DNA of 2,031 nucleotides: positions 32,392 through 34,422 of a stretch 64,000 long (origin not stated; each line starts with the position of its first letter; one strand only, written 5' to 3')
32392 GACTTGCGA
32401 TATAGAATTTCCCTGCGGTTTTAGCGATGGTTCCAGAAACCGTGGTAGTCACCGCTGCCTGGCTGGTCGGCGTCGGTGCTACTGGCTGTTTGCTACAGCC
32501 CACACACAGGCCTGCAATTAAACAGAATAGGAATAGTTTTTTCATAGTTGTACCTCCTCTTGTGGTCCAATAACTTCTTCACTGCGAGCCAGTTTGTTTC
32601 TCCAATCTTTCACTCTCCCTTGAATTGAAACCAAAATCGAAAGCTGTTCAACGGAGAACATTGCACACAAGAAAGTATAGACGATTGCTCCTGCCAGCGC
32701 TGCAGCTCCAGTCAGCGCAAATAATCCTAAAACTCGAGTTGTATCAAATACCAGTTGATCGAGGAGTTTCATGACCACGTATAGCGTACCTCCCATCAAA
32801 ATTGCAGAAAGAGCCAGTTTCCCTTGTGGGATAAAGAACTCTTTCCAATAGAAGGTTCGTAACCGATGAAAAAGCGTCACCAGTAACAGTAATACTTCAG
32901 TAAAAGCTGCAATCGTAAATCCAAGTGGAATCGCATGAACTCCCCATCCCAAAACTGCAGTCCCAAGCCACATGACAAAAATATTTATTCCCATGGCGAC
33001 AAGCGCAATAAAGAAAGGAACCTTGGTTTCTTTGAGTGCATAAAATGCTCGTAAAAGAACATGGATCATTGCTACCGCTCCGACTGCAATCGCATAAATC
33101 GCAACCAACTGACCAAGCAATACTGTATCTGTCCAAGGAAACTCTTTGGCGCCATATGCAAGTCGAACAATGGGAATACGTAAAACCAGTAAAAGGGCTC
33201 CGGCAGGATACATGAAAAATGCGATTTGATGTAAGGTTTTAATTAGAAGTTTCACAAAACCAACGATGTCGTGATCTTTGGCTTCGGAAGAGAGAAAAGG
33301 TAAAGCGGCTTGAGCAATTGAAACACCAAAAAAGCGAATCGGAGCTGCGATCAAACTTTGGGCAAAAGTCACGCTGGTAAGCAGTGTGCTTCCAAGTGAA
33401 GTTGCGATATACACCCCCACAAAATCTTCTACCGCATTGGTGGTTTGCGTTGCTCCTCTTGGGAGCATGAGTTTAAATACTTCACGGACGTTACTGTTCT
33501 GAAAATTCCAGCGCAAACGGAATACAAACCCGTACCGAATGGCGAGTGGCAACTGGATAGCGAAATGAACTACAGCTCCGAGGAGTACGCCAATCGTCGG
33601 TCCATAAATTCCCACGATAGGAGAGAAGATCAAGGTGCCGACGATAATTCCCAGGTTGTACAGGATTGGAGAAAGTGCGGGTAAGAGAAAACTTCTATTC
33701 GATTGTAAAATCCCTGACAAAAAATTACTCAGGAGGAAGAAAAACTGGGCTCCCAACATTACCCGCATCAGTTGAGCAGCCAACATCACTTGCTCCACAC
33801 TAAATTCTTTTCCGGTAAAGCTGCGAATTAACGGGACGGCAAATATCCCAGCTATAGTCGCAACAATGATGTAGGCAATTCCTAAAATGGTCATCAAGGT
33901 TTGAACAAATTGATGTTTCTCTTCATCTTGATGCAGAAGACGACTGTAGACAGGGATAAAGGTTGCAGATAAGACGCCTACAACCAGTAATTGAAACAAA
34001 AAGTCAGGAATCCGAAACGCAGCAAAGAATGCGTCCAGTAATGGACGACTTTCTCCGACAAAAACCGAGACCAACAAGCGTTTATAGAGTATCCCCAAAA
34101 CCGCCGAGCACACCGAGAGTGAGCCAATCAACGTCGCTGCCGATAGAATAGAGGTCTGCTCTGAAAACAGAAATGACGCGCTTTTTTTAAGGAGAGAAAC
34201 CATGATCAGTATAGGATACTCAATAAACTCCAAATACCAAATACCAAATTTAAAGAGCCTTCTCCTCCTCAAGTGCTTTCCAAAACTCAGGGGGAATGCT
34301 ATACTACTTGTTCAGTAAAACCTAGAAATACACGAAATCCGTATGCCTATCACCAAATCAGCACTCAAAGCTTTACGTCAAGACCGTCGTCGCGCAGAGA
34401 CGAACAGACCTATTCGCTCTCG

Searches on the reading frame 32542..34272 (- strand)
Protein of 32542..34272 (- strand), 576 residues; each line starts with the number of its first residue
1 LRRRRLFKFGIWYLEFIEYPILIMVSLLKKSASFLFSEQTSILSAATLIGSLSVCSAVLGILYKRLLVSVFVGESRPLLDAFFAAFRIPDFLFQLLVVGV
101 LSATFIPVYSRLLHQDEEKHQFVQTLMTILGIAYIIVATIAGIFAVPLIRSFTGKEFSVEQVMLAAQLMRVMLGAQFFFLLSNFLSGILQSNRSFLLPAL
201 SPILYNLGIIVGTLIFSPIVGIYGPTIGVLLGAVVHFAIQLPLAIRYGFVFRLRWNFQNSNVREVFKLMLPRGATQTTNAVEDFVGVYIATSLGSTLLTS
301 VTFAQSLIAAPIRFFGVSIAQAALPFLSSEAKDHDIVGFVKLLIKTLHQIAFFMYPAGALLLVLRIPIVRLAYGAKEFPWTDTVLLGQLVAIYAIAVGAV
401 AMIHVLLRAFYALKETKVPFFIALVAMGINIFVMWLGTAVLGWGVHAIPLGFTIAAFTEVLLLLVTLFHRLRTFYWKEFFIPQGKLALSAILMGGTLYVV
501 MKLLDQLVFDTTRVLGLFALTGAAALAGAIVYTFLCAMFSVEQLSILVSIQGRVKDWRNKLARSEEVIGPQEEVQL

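Call 9: search_protein_families(library=pfam, proteins=[window:32542-34272:-], max_evalue=0.1)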
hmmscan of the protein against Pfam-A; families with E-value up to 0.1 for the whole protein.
window:32542-34272:- (576 aa): 3 families
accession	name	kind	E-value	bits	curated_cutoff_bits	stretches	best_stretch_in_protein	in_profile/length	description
PF03023.19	MurJ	-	3.3e-71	240.7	27.4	1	77-505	9-437/451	Lipid II flippase MurJ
PF01554.23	MatE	-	0.0013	18.8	24.9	2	278-436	8-161/161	MatE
PF06897.17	DUF1269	-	0.099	13.4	26.9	0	207-240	7-41/100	Protein of unknown function (DUF1269)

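Call 10: search_protein_families(library=ncbifam, proteins=[window:32542-34272:-], max_evalue=10)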
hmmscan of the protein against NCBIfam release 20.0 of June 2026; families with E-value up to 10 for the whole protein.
window:32542-34272:- (576 aa): 3 families
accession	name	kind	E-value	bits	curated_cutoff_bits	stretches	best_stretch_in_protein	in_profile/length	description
TIGR01695.1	murJ_mviN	equivalog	8.9e-72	242.4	235.55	1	45-544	5-501/506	murein biosynthesis integral membrane protein MurJ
TIGR00797.1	matE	subfamily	0.06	12.2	147.4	2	276-531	6-254/396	MATE family efflux transporter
TIGR01403.1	fliQ_rel_III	equivalog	0.29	11.2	76.5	1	383-443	9-72/81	type III secretion system export apparatus subunit SctS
